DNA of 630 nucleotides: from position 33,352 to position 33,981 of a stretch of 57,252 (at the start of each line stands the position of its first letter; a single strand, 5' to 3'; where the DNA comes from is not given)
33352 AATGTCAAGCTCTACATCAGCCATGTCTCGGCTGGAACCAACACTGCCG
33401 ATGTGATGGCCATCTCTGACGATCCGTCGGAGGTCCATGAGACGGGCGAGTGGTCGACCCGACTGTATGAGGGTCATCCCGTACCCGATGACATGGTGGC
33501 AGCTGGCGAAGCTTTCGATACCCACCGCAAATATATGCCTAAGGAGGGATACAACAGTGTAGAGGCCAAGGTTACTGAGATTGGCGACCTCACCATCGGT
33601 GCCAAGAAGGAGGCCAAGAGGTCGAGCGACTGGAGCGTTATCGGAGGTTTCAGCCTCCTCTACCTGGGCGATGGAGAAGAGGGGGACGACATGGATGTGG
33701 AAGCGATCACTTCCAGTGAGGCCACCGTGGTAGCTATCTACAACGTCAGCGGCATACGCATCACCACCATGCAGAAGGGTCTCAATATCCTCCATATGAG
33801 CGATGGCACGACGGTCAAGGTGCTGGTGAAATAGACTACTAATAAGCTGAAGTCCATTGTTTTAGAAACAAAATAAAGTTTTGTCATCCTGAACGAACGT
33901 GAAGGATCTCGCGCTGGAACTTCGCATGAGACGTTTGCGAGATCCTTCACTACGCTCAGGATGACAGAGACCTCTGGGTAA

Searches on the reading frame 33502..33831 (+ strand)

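Call 34: search_protein_families(library=ncbifam, proteins=[window:33502-33831:+], max_evalue=10)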
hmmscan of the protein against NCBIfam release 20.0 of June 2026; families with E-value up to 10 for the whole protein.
window:33502-33831:+ (110 aa): 0 families

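Call 35: search_protein_families(library=pfam, proteins=[window:33502-33831:+], max_evalue=10)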
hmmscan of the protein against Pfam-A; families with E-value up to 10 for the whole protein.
window:33502-33831:+ (110 aa): 1 family
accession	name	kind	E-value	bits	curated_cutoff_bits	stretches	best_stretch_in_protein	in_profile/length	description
PF10706.15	Aminoglyc_resit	-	0.13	12.8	21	1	40-92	12-66/149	Aminoglycoside-2''-adenylyltransferase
